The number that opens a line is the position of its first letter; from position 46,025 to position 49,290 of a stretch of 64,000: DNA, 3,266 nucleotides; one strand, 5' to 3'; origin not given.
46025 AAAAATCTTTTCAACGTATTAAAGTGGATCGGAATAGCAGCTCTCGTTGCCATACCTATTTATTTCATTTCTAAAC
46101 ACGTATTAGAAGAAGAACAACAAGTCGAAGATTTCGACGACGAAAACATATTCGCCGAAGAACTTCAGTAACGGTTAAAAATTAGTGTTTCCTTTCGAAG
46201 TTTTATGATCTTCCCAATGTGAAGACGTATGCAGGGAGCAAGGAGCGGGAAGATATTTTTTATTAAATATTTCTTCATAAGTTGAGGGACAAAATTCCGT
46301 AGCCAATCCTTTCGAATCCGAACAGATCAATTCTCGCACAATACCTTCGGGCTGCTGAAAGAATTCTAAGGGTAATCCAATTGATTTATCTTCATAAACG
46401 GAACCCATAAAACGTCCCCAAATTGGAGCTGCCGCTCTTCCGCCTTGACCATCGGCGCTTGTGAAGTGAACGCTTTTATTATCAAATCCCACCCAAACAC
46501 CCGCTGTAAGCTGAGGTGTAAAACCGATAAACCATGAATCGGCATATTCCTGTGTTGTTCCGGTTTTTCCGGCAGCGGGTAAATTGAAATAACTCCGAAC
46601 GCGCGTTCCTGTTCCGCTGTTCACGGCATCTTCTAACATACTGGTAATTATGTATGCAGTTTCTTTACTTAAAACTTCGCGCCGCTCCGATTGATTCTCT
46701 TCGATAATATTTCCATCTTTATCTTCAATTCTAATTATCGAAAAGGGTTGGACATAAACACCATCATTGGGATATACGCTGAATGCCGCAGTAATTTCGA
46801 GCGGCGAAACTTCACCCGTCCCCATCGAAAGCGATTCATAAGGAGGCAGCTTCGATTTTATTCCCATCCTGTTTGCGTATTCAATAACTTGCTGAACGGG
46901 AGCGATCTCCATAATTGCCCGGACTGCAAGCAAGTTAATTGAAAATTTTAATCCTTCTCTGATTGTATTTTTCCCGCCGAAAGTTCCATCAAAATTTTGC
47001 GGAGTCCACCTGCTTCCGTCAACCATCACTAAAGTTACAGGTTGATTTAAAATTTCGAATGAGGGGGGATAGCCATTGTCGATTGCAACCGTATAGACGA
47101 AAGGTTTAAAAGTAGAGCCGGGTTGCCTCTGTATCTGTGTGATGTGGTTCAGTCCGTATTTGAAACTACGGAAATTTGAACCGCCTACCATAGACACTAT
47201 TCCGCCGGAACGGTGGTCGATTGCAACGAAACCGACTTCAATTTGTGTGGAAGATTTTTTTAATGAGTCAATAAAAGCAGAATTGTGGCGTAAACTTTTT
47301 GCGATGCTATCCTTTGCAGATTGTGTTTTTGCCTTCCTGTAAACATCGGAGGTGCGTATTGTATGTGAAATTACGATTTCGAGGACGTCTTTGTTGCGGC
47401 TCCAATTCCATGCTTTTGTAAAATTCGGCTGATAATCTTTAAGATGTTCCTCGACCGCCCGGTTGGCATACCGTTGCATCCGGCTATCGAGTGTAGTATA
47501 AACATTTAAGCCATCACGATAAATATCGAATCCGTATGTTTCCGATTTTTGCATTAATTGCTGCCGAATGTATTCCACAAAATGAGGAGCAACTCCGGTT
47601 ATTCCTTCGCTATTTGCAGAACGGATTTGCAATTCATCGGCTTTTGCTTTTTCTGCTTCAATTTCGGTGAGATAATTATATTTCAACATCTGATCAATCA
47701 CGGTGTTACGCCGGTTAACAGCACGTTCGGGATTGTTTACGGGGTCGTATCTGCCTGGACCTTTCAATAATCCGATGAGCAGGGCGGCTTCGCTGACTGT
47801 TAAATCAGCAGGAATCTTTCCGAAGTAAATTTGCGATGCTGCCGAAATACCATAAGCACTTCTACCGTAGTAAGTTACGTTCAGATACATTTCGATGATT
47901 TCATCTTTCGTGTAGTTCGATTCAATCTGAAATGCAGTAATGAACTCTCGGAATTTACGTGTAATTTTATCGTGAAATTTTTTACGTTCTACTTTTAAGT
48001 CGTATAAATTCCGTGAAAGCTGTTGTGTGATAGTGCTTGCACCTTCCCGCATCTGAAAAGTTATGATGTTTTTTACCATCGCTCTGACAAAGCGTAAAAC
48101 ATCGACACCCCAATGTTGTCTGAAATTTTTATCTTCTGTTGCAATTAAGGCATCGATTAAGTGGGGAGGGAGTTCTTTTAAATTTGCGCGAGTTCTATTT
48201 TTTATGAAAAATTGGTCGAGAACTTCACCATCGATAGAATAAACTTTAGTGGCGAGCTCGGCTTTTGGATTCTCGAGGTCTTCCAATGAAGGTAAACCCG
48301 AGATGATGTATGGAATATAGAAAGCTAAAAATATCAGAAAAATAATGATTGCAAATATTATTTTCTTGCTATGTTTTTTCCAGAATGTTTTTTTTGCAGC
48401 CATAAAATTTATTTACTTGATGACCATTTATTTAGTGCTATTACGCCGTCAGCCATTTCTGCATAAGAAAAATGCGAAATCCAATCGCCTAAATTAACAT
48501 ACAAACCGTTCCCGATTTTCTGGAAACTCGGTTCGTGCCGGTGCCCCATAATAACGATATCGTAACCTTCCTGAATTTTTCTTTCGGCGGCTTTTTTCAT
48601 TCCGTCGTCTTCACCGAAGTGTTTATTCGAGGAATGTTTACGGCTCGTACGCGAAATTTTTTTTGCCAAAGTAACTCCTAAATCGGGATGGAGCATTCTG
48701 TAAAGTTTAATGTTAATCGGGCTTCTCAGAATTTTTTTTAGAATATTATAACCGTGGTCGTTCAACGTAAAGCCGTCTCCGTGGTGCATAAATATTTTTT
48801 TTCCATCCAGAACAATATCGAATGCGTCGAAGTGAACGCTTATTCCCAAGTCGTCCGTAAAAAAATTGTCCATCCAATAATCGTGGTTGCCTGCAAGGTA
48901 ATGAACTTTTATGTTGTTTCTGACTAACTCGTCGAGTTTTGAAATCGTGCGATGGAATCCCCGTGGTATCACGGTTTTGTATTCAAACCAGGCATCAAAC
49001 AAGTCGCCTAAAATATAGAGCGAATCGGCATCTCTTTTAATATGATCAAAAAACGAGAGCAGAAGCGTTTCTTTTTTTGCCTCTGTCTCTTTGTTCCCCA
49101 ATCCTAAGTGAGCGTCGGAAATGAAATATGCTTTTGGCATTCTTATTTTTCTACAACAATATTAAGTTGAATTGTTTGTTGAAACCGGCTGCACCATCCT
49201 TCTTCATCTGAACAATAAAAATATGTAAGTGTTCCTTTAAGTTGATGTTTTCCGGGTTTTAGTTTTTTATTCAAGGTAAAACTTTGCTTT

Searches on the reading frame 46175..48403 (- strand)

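Call 7: search_protein_families(library=pfam, proteins=[window:46175-48403:-])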
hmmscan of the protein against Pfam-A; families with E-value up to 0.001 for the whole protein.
window:46175-48403:- (742 aa): 2 families
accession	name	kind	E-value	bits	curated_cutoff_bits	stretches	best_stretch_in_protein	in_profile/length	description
PF00912.28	Transgly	-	3e-61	206.4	27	1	59-239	2-177/178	Transglycosylase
PF00905.27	Transpeptidase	-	2.5e-27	96.3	22.1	1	391-666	2-298/299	Penicillin binding protein transpeptidase domain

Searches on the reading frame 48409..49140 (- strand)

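Call 7: search_protein_families(library=pfam, proteins=[window:48409-49140:-])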
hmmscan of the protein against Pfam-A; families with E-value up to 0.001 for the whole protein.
window:48409-49140:- (243 aa): 2 families
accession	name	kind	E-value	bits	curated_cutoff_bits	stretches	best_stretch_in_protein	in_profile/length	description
PF12850.12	Metallophos_2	-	1.6e-11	44.9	27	1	176-219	91-134/154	Calcineurin-like phosphoesterase superfamily domain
PF00149.33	Metallophos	-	1.5e-09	39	21.5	1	5-204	4-191/191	Calcineurin-like phosphoesterase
